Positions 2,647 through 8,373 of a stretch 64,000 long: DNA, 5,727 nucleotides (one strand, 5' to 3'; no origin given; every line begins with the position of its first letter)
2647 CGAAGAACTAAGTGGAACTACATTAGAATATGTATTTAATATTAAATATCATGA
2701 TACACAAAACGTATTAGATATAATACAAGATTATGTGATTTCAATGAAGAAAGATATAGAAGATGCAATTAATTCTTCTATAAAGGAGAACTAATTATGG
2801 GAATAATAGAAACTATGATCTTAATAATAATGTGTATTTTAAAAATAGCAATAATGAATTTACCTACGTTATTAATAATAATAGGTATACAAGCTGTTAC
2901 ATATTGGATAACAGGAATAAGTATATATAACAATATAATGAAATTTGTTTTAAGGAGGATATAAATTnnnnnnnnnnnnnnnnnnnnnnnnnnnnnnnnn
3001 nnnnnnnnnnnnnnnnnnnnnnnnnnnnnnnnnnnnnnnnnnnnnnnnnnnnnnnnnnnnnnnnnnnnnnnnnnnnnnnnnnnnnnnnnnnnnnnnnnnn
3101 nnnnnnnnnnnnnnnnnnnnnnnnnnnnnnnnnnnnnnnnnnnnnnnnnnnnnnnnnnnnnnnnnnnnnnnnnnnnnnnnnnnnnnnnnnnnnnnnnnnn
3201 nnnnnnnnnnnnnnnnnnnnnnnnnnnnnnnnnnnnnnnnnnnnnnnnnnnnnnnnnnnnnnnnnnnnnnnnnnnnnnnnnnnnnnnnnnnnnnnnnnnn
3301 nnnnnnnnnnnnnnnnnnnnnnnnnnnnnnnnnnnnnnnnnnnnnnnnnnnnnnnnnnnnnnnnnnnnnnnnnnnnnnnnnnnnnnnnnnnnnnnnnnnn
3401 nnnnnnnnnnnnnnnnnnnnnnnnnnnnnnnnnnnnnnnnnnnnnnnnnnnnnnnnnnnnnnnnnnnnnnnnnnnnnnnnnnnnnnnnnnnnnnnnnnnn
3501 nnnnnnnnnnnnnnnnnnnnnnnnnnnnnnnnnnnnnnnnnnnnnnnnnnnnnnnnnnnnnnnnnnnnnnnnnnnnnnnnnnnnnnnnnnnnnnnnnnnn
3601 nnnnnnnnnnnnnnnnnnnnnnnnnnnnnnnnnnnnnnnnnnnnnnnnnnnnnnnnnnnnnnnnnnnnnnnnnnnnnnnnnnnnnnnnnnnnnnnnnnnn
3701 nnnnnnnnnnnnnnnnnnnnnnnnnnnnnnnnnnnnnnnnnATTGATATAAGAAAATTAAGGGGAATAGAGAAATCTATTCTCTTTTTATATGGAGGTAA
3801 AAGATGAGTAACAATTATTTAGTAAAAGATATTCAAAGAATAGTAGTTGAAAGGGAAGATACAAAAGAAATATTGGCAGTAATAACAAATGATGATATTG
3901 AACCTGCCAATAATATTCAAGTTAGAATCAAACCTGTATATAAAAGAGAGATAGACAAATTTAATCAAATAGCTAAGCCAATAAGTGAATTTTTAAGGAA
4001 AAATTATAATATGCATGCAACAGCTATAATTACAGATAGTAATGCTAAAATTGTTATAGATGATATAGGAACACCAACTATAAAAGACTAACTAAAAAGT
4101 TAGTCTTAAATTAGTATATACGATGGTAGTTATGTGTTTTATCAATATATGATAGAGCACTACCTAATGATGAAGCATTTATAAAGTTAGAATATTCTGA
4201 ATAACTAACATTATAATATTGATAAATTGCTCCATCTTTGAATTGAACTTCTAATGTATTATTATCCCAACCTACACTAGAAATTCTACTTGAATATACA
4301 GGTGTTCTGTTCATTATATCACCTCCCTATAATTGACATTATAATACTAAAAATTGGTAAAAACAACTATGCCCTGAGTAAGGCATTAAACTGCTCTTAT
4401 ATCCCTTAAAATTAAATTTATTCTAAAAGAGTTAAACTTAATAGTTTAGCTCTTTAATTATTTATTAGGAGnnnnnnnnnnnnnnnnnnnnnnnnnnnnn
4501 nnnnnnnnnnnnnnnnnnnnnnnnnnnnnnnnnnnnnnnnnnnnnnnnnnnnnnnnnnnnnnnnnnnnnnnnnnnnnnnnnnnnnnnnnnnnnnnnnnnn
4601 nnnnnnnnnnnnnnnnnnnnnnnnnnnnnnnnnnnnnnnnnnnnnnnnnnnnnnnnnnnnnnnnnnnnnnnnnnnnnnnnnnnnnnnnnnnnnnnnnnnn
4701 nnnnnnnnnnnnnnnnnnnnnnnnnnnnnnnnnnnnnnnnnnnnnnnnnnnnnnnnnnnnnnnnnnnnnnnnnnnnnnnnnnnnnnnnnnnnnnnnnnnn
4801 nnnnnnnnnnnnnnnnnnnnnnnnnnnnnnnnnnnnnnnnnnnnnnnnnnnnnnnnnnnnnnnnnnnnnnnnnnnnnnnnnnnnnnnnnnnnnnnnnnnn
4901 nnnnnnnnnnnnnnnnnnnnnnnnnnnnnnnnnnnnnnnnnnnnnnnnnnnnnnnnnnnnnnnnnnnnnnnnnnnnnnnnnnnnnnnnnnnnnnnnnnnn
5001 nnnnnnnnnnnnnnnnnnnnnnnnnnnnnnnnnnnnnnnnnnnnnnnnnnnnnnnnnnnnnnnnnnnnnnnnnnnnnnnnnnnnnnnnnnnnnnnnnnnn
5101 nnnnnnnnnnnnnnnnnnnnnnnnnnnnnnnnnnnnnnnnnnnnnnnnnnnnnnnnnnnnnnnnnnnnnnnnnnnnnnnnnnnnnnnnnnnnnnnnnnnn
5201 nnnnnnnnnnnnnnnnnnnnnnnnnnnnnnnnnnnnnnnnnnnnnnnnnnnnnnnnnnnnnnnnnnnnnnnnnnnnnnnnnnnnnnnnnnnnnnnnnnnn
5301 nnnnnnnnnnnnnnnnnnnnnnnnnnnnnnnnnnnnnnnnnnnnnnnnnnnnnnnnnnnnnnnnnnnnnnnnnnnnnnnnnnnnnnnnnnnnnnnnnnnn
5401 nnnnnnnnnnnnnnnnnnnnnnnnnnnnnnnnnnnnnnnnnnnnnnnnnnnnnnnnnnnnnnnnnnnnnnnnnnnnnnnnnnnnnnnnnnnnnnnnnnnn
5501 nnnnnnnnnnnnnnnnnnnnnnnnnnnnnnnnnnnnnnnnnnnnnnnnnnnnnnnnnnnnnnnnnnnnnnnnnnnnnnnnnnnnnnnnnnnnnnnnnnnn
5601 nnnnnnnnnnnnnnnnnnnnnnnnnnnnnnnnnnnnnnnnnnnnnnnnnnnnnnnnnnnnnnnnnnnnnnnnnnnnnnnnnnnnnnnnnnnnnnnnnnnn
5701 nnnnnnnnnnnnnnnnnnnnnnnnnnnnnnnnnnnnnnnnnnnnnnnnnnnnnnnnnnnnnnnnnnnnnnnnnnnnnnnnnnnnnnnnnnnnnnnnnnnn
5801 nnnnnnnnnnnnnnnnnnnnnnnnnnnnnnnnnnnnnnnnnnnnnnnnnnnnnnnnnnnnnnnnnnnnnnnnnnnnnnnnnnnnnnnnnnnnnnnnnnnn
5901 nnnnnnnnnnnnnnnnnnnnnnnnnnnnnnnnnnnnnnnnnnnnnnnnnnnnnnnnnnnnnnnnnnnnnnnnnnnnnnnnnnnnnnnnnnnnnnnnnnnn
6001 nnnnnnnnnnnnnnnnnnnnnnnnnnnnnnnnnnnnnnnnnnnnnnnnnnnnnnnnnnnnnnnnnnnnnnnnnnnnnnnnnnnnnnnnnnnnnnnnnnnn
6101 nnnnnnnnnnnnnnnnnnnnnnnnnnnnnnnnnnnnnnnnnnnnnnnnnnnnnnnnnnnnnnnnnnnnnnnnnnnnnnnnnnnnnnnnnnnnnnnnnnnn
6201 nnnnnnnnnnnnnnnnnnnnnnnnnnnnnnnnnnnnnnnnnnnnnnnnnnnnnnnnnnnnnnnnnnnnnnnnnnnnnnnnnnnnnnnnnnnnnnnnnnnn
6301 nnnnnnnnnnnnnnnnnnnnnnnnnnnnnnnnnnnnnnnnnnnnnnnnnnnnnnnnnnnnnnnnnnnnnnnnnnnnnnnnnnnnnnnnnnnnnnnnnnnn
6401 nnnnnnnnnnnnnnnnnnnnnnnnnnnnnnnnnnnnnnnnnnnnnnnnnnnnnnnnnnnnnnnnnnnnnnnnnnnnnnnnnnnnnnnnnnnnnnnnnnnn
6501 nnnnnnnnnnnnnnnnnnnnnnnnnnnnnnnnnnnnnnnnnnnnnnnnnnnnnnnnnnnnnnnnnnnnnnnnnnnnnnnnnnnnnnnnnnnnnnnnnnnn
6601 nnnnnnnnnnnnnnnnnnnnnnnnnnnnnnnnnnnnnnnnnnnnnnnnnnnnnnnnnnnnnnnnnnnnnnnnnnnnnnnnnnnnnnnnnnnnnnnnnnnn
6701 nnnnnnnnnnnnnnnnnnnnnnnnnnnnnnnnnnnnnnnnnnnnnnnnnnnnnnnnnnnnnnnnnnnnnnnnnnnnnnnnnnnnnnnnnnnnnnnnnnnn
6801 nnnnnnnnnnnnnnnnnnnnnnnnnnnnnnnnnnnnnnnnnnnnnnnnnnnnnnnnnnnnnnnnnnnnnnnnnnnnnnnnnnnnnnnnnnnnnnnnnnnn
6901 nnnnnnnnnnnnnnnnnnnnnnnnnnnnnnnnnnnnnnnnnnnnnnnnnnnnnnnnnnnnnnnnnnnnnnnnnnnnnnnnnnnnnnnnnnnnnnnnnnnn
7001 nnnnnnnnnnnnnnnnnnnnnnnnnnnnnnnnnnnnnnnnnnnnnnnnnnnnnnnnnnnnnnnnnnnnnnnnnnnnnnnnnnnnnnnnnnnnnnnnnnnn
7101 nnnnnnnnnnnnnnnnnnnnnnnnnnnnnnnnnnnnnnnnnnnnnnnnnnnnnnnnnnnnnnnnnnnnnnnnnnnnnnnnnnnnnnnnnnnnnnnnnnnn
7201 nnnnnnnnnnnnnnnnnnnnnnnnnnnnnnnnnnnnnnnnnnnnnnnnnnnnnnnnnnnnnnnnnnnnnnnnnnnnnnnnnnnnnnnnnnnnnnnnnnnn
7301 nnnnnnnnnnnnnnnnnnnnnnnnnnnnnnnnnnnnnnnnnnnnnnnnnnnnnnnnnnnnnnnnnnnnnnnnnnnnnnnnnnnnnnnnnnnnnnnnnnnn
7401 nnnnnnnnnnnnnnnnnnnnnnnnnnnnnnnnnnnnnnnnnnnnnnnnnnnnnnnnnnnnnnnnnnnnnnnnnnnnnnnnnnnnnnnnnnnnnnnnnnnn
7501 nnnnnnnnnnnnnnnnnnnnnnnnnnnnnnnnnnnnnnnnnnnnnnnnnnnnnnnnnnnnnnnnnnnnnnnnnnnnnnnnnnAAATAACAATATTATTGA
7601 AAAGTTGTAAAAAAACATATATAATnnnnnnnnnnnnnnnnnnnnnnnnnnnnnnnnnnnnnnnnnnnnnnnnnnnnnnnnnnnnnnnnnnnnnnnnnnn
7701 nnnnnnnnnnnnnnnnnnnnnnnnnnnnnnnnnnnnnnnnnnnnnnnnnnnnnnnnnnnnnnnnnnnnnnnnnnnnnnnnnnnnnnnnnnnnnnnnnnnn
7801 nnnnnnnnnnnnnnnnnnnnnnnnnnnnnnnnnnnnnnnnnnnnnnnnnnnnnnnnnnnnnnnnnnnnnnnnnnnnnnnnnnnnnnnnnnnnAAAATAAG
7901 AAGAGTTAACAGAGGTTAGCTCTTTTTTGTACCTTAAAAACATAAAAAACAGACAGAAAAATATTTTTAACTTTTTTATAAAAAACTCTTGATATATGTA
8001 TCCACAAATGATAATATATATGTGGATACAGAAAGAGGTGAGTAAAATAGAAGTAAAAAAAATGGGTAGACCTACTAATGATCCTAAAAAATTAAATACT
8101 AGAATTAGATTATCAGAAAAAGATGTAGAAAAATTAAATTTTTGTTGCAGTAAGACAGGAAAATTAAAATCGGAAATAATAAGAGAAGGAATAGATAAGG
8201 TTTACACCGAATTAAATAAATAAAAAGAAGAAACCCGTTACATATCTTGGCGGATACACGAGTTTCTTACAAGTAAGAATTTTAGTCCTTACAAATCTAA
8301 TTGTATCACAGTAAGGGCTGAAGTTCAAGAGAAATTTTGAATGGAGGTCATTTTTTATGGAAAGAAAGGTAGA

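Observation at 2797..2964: Conserved 55-aa hydrophobic peptides upstream of each antirepressor-like gene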

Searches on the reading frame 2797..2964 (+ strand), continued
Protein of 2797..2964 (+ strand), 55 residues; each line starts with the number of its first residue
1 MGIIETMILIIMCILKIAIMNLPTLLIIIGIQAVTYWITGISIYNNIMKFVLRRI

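Call 42: search_protein_families(library=pfam, alignment_id=A4, max_evalue=0.05)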
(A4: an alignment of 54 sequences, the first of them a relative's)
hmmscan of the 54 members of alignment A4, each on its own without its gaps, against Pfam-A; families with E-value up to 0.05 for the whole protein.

A. member 1, P0001 (55 aa): 1 family
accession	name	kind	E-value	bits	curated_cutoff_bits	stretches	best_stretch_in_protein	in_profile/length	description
PF19868.4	DUF6341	-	0.0057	16.7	26.4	1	25-46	17-38/50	Family of unknown function (DUF6341)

B. families by the number of members that match (of 54 scanned): 5 families
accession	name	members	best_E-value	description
PF19868.4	DUF6341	7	0.0043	Family of unknown function (DUF6341)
PF02468.20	PsbN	3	0.021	Photosystem II reaction centre N protein (psbN)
PF13153.11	DUF3985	1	0.0065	Protein of unknown function (DUF3985)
PF04896.17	AmoC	1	0.024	Ammonia monooxygenase/methane monooxygenase, subunit C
PF21088.3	MS_channel_1st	1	0.028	Mechanosensitive ion channel, transmembrane helices 2/3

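Call 43: search_protein_families(library=phrogs, alignment_id=A4, max_evalue=0.05)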
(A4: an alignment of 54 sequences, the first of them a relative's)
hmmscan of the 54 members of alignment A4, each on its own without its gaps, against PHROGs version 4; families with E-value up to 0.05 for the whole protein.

A. member 1, P0001 (55 aa): 0 families

B. families by the number of members that match (of 54 scanned): 3 families
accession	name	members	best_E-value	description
phrog_16874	-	1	0.0015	membrane protein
phrog_29673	-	1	0.0071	-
phrog_35542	-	1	0.037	-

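Call 51: predict_structure(alignment_id=A4)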
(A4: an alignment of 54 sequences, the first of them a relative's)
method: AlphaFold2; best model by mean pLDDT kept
length: 55 residues; sequences in the alignment: 54
mean_pLDDT: 83.4   pTM: 0.45
mean pLDDT of the five models: 83.4, 80.9, 80.2, 79.6, 78.1
residues with pLDDT >= 90: 29; 70-90: 15; 50-70: 11; < 50: 0
segments of 3 or more residues with pLDDT < 50: none
pLDDT, mean of each block of 10 residues (from residue 1): 91 94 92 81 66 70
secondary structure, 60 per line:
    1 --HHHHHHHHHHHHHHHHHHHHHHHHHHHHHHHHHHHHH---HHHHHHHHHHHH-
elements in order: H3-39 H43-54

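Call 52: search_solved_structures(query=A4, max_evalue=10)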
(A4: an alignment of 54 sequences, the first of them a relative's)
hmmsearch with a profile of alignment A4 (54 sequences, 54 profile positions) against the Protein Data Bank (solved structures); distinct sequences matched with E-value up to 10: 2.
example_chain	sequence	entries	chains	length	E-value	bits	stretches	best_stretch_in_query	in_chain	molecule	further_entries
5c8j_I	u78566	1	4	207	0.19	14.7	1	7-39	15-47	Protein MJ0480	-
3jb9_X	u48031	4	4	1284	2.2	11.4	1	32-46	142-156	Pre-mRNA-splicing factor cwf11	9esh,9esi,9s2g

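Call 53: search_protein_families(library=padloc, max_evalue=0.01, proteins=[window:2797-2964:+])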
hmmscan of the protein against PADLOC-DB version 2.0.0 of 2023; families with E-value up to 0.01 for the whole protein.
window:2797-2964:+ (55 aa): 0 families

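Call 54: search_protein_families(library=ncbifam, max_evalue=0.01, proteins=[window:2797-2964:+])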
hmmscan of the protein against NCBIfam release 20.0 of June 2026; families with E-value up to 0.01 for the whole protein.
window:2797-2964:+ (55 aa): 0 families

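Call 55: find_encoding_contigs(protein=P0030, flank=4000, max_places=2)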
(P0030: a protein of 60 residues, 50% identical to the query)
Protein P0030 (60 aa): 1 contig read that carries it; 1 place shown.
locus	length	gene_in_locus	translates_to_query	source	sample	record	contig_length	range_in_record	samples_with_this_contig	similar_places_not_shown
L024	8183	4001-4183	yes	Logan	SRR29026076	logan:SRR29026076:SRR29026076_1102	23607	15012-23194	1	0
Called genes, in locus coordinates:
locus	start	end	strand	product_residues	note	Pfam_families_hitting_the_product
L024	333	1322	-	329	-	PF00239:Resolvase, PF07508:Recombinase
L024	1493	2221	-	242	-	PF02452:PemK_toxin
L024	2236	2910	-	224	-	PF13560:HTH_31, PF01381:HTH_3, PF12844:HTH_19 (weak), PF00717:Peptidase_S24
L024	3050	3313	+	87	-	PF01381:HTH_3 (weak)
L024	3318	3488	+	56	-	-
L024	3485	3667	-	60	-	-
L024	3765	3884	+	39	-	-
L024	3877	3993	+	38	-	-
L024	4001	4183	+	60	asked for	-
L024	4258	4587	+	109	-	-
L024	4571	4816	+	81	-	-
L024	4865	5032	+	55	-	-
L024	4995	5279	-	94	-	-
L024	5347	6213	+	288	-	PF09681:Phage_rep_org_N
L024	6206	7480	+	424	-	PF00772:DnaB, PF03796:DnaB_C, PF06745:ATPase, PF13481:AAA_25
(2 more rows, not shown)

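Call 56: find_encoding_contigs(protein=P0049, flank=4000, max_places=2)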
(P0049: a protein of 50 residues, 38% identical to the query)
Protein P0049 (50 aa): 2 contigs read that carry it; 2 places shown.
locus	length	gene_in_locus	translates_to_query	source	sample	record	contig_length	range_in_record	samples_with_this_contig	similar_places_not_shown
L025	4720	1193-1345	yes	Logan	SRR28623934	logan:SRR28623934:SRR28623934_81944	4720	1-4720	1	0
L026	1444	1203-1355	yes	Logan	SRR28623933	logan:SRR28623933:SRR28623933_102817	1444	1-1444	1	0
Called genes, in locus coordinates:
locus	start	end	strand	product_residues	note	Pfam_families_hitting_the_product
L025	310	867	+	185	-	-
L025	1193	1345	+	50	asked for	-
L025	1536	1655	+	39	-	-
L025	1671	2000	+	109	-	-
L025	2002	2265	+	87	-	-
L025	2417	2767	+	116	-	-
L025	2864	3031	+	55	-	-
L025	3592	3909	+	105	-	-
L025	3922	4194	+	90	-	-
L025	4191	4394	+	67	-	-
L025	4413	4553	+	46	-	-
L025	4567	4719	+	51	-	?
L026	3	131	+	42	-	?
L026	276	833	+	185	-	-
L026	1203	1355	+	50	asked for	-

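Call 57: find_encoding_contigs(protein=P0013, flank=4000, max_places=2)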
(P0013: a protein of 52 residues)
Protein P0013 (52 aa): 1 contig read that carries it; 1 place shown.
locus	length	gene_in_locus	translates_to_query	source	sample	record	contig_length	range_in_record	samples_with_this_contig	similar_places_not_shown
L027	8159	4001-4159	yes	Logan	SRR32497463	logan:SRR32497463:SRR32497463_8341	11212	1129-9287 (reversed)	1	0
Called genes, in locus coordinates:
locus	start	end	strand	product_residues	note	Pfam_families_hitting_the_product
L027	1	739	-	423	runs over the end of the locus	PF14659:Phage_int_SAM_3, PF00589:Phage_integrase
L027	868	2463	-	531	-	PF13240:Zn_Ribbon_1 (faint), PF13250:SNIPE, PF10544:T5orf172, PF13455:MUG113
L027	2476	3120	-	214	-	PF13443:HTH_26 (weak), PF00717:Peptidase_S24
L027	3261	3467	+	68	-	PF01381:HTH_3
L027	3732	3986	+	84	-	PF12728:HTH_17 (weak)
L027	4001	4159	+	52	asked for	-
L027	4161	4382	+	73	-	PF04014:MazE_antitoxin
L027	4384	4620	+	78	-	-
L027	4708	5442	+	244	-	PF02498:Bro-N, PF03374:ANT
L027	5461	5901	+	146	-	PF19808:DUF6291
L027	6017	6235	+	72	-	-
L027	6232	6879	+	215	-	-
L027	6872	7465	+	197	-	-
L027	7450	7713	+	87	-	-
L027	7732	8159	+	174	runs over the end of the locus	-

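Call 87: fold_search(model_id=the predicted structure, library=viral)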
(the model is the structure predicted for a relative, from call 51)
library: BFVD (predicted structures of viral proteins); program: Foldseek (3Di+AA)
matches with E <= 10: 18; with E <= 0.001: 0
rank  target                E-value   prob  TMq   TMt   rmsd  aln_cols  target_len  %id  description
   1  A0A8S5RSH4            4.0e-01  0.84  0.69  0.63   2.0        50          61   22  Uncharacterized protein [Siphoviridae sp. ctES717]
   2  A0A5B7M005            2.5e+00  0.18  0.55  0.50   6.4        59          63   19  (no name in the UniProt tables at hand)
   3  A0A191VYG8            3.9e+00  0.11  0.42  0.37   3.5        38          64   32  Uncharacterized protein [Roseobacter phage RD-1410W1-01]
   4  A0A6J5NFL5            4.2e+00  0.13  0.53  0.19   5.7        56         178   14  Uncharacterized protein [uncultured Caudovirales phage]
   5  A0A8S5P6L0            4.6e+00  0.08  0.40  0.24   4.8        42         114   14  Uncharacterized protein [Herelleviridae sp. cttEB8]
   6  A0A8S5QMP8            5.9e+00  0.07  0.40  0.24   6.0        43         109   19  Holin [Caudovirales sp. ctSH72]
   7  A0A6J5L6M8            6.9e+00  0.11  0.39  0.38   1.6        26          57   19  Uncharacterized protein [uncultured Caudovirales phage]
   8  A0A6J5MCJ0            6.9e+00  0.09  0.37  0.27   4.9        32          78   22  Uncharacterized protein [uncultured Caudovirales phage]
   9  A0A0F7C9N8            6.9e+00  0.06  0.34  0.15   1.2        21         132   14  (no name in the UniProt tables at hand)
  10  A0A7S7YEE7            7.5e+00  0.08  0.23  0.25   0.6        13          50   31  Uncharacterized protein [Medusavirus stheno T3]
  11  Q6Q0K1                8.2e+00  0.08  0.37  0.35   5.9        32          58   22  Uncharacterized protein [Sulfolobus turreted icosahedral virus 1]
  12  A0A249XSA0            8.2e+00  0.06  0.25  0.06   4.7        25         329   24  Esterase [Mycobacterium phage Phabba]
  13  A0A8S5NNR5            8.9e+00  0.06  0.49  0.04  11.2        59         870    7  Tail tape measure [Siphoviridae sp. ctpbe1]
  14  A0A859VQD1            8.9e+00  0.04  0.29  0.17   3.3        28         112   21  (no name in the UniProt tables at hand)
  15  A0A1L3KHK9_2          9.7e+00  0.06  0.41  0.02   3.7        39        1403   18  (no name in the UniProt tables at hand)
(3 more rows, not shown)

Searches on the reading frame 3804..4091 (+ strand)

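Call 8: search_protein_families(library=pfam, max_evalue=0.01, proteins=[window:3804-4091:+])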
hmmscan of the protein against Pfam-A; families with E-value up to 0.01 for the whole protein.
window:3804-4091:+ (95 aa): 0 families

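Call 9: search_protein_families(library=phrogs, max_evalue=0.01, proteins=[window:3804-4091:+])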
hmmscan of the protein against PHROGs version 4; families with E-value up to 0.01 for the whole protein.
window:3804-4091:+ (95 aa): 3 families
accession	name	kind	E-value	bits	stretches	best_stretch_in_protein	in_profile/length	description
phrog_4621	-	unknown function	2.6e-09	38.3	1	47-93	16-62/131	-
phrog_3150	-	unknown function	7.7e-08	33.4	1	10-47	18-54/54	-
phrog_16206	-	unknown function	9.5e-07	29.6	1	39-92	79-131/137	-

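Call 53: search_protein_families(library=padloc, max_evalue=0.01, proteins=[window:3804-4091:+])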
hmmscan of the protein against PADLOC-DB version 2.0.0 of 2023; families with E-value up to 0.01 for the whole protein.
window:3804-4091:+ (95 aa): 0 families

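Call 54: search_protein_families(library=ncbifam, max_evalue=0.01, proteins=[window:3804-4091:+])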
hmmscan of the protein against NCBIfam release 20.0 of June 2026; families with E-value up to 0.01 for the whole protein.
window:3804-4091:+ (95 aa): 0 families

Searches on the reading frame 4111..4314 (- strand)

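Call 8: search_protein_families(library=pfam, max_evalue=0.01, proteins=[window:4111-4314:-])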
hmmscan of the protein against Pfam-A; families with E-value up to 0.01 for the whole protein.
window:4111-4314:- (67 aa): 1 family
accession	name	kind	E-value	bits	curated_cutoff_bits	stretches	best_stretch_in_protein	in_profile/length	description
PF13619.11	KTSC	-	2.9e-14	52.9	25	1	8-54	2-50/58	KTSC domain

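Call 9: search_protein_families(library=phrogs, max_evalue=0.01, proteins=[window:4111-4314:-])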
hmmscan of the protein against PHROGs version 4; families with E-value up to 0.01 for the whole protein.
window:4111-4314:- (67 aa): 4 families
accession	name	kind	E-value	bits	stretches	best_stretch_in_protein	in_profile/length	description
phrog_3292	-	unknown function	3.5e-15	57.1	1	1-65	108-174/436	-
phrog_8113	-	unknown function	5.2e-06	27.8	1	8-59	19-73/144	-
phrog_7365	-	unknown function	0.0011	19.6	1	18-47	24-53/79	-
phrog_13863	-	unknown function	0.0073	17.5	1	21-65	20-63/97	-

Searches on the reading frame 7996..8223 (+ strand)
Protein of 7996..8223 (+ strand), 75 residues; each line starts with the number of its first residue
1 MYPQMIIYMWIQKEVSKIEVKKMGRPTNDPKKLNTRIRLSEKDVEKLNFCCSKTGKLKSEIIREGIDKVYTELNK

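Call 8: search_protein_families(library=pfam, max_evalue=0.01, proteins=[window:7996-8223:+])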
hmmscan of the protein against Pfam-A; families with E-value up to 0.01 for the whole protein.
window:7996-8223:+ (75 aa): 0 families

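Call 9: search_protein_families(library=phrogs, max_evalue=0.01, proteins=[window:7996-8223:+])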
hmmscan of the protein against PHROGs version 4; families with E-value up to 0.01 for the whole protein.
window:7996-8223:+ (75 aa): 1 family
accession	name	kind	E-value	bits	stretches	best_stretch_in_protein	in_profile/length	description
phrog_876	-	transcription regulation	1.8e-17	64.7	1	6-75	41-110/239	transcriptional repressor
